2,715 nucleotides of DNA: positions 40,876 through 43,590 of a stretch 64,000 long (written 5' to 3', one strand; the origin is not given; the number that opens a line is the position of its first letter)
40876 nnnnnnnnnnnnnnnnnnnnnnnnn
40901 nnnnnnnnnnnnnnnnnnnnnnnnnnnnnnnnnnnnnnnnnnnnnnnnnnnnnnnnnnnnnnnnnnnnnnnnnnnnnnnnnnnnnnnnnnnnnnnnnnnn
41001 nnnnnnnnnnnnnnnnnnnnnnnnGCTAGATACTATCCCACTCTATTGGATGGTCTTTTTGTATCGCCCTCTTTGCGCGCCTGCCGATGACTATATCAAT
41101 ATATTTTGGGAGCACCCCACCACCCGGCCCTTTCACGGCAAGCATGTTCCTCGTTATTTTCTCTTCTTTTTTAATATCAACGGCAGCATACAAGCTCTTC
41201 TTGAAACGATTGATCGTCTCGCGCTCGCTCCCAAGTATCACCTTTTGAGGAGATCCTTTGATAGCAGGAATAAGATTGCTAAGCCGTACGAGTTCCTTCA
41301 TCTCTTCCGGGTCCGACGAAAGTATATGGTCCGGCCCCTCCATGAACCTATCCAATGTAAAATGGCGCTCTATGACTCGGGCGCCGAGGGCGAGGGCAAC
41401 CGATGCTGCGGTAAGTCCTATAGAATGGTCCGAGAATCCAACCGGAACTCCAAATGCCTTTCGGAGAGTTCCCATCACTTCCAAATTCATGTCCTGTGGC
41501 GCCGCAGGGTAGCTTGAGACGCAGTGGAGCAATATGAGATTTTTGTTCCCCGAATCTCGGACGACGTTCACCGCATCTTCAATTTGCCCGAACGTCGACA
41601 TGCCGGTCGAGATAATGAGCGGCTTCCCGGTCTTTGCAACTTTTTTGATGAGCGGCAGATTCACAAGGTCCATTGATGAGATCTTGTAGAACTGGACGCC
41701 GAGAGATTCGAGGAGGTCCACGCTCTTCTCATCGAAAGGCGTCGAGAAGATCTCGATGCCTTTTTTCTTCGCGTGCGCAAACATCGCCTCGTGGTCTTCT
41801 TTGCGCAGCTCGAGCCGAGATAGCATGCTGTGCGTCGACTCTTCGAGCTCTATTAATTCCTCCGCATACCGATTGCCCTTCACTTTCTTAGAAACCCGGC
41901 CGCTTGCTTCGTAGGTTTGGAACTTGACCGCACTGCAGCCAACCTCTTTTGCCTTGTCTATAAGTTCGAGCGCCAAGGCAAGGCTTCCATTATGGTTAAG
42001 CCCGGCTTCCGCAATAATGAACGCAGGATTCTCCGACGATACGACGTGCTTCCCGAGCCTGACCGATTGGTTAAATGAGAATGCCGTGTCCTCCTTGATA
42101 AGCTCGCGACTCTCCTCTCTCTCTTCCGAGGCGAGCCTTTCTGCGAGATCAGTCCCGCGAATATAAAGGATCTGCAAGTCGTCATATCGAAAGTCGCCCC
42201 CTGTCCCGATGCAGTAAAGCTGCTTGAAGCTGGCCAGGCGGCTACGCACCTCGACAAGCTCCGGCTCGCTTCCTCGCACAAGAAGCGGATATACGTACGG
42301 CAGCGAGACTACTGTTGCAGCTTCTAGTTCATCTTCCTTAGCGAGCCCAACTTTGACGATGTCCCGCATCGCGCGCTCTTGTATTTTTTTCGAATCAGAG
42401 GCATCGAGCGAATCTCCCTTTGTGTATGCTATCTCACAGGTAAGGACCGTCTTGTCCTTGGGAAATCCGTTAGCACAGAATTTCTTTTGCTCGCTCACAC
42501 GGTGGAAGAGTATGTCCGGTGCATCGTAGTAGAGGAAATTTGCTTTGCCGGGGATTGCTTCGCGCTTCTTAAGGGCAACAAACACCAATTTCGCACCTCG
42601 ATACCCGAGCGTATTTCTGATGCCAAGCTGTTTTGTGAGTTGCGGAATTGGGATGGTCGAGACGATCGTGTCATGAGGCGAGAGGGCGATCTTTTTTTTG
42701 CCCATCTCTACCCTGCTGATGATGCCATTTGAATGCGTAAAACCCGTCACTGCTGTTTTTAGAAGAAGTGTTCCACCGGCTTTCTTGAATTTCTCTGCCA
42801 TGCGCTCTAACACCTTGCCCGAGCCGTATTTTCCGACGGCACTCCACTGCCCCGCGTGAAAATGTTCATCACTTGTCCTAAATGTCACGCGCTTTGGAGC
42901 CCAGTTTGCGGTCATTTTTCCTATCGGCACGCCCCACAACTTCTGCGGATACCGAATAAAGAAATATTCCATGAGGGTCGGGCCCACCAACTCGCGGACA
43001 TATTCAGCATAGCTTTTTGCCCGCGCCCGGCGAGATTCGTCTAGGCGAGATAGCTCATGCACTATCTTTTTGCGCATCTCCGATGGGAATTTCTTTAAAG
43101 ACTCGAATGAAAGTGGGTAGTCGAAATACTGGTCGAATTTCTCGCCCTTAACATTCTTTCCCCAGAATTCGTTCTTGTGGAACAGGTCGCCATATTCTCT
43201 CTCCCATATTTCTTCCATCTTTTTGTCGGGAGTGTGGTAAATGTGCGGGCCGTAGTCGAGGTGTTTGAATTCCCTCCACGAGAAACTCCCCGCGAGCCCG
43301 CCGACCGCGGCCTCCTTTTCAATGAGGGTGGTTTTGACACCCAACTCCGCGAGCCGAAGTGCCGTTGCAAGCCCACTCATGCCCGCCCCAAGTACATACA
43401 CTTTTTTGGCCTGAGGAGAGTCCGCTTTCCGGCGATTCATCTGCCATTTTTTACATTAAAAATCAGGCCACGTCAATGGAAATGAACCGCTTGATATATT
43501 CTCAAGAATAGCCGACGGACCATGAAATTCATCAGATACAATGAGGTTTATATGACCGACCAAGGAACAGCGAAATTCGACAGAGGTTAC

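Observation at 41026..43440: UDP-galactopyranose-mutase-like flavoenzyme fused to a NeuB-type nonulosonic acid synthase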

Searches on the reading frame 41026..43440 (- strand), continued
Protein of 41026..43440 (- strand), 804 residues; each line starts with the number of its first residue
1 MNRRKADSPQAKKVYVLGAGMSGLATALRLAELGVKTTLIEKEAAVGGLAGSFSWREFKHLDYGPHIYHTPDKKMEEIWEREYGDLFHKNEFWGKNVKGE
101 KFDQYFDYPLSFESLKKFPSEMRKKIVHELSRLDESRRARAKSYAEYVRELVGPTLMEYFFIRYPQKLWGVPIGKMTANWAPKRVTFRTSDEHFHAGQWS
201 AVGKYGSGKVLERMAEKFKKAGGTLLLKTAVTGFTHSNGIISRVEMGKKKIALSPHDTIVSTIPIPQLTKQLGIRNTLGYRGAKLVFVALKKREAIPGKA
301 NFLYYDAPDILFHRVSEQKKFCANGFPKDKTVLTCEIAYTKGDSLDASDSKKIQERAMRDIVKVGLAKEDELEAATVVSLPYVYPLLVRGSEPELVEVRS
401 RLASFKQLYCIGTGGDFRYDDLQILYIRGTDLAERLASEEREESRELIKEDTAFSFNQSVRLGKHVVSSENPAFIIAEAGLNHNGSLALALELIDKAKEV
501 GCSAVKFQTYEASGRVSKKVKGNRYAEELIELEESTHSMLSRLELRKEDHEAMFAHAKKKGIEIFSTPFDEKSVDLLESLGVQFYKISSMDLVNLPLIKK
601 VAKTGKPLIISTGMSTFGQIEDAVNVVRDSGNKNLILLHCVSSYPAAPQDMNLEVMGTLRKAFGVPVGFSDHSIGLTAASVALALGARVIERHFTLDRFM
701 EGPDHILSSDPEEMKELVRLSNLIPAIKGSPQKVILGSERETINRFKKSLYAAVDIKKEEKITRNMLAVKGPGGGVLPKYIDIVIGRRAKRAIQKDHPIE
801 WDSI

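Call 66: search_protein_families(library=pfam, proteins=[L033:16360-17868:-, L033:15352-16353:+, L007:16782-18956:+, L021:899-1972:+, L045:4973-5947:-, L064:14554-15483:-, L064:18310-19689:-, L042:19690-20727:-, L067:20804-22078:+, L079:16127-17266:+], max_evalue=0.001)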
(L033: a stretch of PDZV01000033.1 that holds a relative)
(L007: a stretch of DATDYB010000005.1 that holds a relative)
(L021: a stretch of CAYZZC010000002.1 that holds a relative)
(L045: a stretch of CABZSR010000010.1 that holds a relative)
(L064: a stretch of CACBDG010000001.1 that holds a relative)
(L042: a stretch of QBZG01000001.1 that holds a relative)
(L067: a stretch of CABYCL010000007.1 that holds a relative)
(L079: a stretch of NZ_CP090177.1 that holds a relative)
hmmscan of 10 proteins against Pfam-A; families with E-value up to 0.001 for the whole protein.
L033:16360-17868:- (502 aa): 0 families

L033:15352-16353:+ (333 aa): 10 families
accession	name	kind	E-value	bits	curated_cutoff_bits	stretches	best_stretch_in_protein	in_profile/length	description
PF02719.21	Polysacc_synt_2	-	1.2e-103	346.8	20.2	1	7-280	1-292/293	Polysaccharide biosynthesis protein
PF01370.27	Epimerase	-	1.9e-22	80.3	20.9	1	7-217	1-227/240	NAD dependent epimerase/dehydratase family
PF01073.25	3Beta_HSD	-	1.5e-19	70.5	22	1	8-131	1-122/280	3-beta hydroxysteroid dehydrogenase/isomerase family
PF16363.11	GDP_Man_Dehyd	-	5e-12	46.4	27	1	8-126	1-130/332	GDP-mannose 4,6 dehydratase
PF13460.12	NAD_binding_10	-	5.7e-09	36.5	27.2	1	11-129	1-102/184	NAD(P)H-binding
PF04321.23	RmlD_sub_bind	-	1.8e-08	34.2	27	1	7-148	3-138/287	RmlD substrate binding domain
PF08659.16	KR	-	5.9e-07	30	22.6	1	7-124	3-135/180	KR domain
PF07993.18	NAD_binding_4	-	4e-06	26.6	20.1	0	9-127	1-138/258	Male sterility protein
PF00106.31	adh_short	-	4.1e-06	26.9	26.6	1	5-139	1-153/195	short chain dehydrogenase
PF05368.20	NmrA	-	0.00019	21.6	27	1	5-83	3-78/298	NmrA-like family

L007:16782-18956:+ (724 aa): 15 families
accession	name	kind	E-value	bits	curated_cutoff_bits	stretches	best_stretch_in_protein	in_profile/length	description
PF04932.20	Wzy_C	-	1.9e-20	73.6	31.7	1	201-356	2-149/149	O-Antigen ligase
PF13428.12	TPR_14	-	1.5e-13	50.4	23.5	0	678-708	3-33/44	Tetratricopeptide repeat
PF07719.23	TPR_2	-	5.6e-13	48.3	27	0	679-708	4-33/34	Tetratricopeptide repeat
PF14559.12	TPR_19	-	1.5e-12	48.1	25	1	656-708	5-57/68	Tetratricopeptide repeat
PF13181.12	TPR_8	-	1.9e-10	40.5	25.7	0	679-707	4-32/34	Tetratricopeptide repeat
PF13432.12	TPR_16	-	2e-10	41.3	32.7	1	647-708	2-63/65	Tetratricopeptide repeat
PF13424.12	TPR_12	-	6e-09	36.4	30.1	1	658-705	26-74/77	Tetratricopeptide repeat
PF12895.13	ANAPC3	-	9.6e-09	35.9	27.2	0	552-615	4-66/82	Anaphase-promoting complex, cyclosome, subunit 3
PF13431.12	TPR_17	-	3.4e-08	33.6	24.4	1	668-697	5-34/34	Tetratricopeptide repeat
PF00515.34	TPR_1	-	8.8e-08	32.1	27.8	0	679-707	4-32/34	Tetratricopeptide repeat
PF13174.12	TPR_6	-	3.7e-07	30.8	26.3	0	648-674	6-32/33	Tetratricopeptide repeat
PF13371.12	TPR_9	-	6.5e-06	26.5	35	1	651-709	4-62/73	Tetratricopeptide repeat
PF23914.1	TPR_CcmH_CycH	-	1.1e-05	25.8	42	0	527-616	40-132/158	Cytochrome c-type biogenesis protein H TPR domain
PF14561.12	TPR_20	-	3.1e-05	24.6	25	0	669-708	15-54/90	Tetratricopeptide repeat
PF13176.12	TPR_7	-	0.00011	22.5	27.9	0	682-706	5-31/36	Tetratricopeptide repeat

L021:899-1972:+ (357 aa): 3 families
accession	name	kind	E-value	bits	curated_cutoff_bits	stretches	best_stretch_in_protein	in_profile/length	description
PF13692.12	Glyco_trans_1_4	-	1.6e-18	67.8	27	1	169-316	3-142/142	Glycosyl transferases group 1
PF00534.26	Glycos_transf_1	-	7.7e-17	61.8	26.4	1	161-330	9-172/172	Glycosyl transferases group 1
PF13524.12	Glyco_trans_1_2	-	1e-12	48.6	25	1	228-343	28-141/144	Glycosyl transferase-like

L045:4973-5947:- (324 aa): 6 families
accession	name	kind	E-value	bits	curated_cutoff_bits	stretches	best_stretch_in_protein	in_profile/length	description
PF01370.27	Epimerase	-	1.3e-43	149.6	20.9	1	5-242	2-240/240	NAD dependent epimerase/dehydratase family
PF16363.11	GDP_Man_Dehyd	-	2.1e-18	67.3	27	1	6-255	2-261/332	GDP-mannose 4,6 dehydratase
PF04321.23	RmlD_sub_bind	-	1e-13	51.4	27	1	2-258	1-229/287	RmlD substrate binding domain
PF01073.25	3Beta_HSD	-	6e-11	42.3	22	1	6-225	2-224/280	3-beta hydroxysteroid dehydrogenase/isomerase family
PF02719.21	Polysacc_synt_2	-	3.8e-08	33.3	20.2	1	4-257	1-244/293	Polysaccharide biosynthesis protein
PF07993.18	NAD_binding_4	-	5.5e-05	22.9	20.1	0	68-172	87-209/258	Male sterility protein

L064:14554-15483:- (309 aa): 3 families
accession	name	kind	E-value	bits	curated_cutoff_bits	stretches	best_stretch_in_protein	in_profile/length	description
PF00294.29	PfkB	-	1.9e-40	139.5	25.8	1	11-302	2-297/302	pfkB family carbohydrate kinase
PF08543.17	Phos_pyr_kin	-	2.6e-06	27.5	27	1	185-288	117-225/246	Phosphomethylpyrimidine kinase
PF01256.23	Carb_kinase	-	1.1e-05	25.5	27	1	182-286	111-211/242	NAD(P)H-hydrate dehydratase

L064:18310-19689:- (459 aa): 0 families

L042:19690-20727:- (345 aa): 1 family
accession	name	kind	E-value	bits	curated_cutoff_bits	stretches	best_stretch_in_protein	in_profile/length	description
PF01979.26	Amidohydro_1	-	1.4e-18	67.7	25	1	11-339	8-334/345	Amidohydrolase family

L067:20804-22078:+ (424 aa): 3 families
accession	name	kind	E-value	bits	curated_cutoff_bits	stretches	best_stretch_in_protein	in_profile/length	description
PF03721.20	UDPG_MGDP_dh_N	-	1.6e-36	126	27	1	7-180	2-181/187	UDP-glucose/GDP-mannose dehydrogenase family, NAD binding domain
PF00984.24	UDPG_MGDP_dh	-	1.5e-25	89.6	25.4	1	202-290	2-93/94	UDP-glucose/GDP-mannose dehydrogenase family, central domain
PF03720.21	UDPG_MGDP_dh_C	-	2.4e-22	79.7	30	1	317-416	1-102/103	UDP-glucose/GDP-mannose dehydrogenase family, UDP binding domain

L079:16127-17266:+ (379 aa): 1 family
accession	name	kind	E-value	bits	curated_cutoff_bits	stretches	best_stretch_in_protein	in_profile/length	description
PF02350.25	Epimerase_2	-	5.6e-115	384.3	30.6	1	30-376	1-347/347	UDP-N-acetylglucosamine 2-epimerase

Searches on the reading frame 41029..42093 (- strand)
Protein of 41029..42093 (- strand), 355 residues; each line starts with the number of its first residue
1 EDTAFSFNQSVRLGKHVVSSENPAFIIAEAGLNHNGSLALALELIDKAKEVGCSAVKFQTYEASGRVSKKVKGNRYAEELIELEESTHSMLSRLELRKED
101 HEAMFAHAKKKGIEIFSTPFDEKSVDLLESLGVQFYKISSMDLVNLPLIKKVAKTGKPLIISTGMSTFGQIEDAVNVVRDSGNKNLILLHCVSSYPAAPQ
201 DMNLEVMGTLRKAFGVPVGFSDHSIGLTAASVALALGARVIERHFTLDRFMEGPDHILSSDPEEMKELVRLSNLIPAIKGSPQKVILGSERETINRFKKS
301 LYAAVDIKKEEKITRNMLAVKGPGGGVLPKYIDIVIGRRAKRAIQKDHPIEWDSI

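Call 63: search_solved_structures(query=window:41029-42093:-, max_evalue=1e-20, show_alignments=5)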
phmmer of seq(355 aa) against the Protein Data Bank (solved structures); distinct sequences matched with E-value up to 1e-20: 8.
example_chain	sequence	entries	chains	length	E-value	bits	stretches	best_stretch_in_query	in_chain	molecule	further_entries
1vli_A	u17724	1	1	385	2e-54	188.2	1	13-355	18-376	Spore coat polysaccharide biosynthesis protein spsE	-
6ncs_A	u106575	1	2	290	1.7e-53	185.1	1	7-295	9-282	N-acetylneuraminic acid (Sialic acid) synthetase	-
8h2c_A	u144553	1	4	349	5.6e-53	183.4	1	20-345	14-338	Pseudaminic acid synthase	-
4ipi_A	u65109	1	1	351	3.4e-51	177.6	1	6-342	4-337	Polysialic acid capsule biosynthesis protein SiaC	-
4ipj_A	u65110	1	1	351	6.4e-51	176.6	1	6-342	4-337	Polysialic acid capsule biosynthesis protein SiaC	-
1xuu_A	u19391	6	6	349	1e-50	176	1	8-342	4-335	polysialic acid capsule biosynthesis protein SiaC | N-acetylneuraminate synthase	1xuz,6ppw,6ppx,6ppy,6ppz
2wqp_A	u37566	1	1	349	2.5e-49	171.4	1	8-342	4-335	POLYSIALIC ACID CAPSULE BIOSYNTHESIS PROTEIN SIAC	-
3g8r_A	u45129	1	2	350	2.5e-26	95.8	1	94-320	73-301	Probable spore coat polysaccharide biosynthesis protein E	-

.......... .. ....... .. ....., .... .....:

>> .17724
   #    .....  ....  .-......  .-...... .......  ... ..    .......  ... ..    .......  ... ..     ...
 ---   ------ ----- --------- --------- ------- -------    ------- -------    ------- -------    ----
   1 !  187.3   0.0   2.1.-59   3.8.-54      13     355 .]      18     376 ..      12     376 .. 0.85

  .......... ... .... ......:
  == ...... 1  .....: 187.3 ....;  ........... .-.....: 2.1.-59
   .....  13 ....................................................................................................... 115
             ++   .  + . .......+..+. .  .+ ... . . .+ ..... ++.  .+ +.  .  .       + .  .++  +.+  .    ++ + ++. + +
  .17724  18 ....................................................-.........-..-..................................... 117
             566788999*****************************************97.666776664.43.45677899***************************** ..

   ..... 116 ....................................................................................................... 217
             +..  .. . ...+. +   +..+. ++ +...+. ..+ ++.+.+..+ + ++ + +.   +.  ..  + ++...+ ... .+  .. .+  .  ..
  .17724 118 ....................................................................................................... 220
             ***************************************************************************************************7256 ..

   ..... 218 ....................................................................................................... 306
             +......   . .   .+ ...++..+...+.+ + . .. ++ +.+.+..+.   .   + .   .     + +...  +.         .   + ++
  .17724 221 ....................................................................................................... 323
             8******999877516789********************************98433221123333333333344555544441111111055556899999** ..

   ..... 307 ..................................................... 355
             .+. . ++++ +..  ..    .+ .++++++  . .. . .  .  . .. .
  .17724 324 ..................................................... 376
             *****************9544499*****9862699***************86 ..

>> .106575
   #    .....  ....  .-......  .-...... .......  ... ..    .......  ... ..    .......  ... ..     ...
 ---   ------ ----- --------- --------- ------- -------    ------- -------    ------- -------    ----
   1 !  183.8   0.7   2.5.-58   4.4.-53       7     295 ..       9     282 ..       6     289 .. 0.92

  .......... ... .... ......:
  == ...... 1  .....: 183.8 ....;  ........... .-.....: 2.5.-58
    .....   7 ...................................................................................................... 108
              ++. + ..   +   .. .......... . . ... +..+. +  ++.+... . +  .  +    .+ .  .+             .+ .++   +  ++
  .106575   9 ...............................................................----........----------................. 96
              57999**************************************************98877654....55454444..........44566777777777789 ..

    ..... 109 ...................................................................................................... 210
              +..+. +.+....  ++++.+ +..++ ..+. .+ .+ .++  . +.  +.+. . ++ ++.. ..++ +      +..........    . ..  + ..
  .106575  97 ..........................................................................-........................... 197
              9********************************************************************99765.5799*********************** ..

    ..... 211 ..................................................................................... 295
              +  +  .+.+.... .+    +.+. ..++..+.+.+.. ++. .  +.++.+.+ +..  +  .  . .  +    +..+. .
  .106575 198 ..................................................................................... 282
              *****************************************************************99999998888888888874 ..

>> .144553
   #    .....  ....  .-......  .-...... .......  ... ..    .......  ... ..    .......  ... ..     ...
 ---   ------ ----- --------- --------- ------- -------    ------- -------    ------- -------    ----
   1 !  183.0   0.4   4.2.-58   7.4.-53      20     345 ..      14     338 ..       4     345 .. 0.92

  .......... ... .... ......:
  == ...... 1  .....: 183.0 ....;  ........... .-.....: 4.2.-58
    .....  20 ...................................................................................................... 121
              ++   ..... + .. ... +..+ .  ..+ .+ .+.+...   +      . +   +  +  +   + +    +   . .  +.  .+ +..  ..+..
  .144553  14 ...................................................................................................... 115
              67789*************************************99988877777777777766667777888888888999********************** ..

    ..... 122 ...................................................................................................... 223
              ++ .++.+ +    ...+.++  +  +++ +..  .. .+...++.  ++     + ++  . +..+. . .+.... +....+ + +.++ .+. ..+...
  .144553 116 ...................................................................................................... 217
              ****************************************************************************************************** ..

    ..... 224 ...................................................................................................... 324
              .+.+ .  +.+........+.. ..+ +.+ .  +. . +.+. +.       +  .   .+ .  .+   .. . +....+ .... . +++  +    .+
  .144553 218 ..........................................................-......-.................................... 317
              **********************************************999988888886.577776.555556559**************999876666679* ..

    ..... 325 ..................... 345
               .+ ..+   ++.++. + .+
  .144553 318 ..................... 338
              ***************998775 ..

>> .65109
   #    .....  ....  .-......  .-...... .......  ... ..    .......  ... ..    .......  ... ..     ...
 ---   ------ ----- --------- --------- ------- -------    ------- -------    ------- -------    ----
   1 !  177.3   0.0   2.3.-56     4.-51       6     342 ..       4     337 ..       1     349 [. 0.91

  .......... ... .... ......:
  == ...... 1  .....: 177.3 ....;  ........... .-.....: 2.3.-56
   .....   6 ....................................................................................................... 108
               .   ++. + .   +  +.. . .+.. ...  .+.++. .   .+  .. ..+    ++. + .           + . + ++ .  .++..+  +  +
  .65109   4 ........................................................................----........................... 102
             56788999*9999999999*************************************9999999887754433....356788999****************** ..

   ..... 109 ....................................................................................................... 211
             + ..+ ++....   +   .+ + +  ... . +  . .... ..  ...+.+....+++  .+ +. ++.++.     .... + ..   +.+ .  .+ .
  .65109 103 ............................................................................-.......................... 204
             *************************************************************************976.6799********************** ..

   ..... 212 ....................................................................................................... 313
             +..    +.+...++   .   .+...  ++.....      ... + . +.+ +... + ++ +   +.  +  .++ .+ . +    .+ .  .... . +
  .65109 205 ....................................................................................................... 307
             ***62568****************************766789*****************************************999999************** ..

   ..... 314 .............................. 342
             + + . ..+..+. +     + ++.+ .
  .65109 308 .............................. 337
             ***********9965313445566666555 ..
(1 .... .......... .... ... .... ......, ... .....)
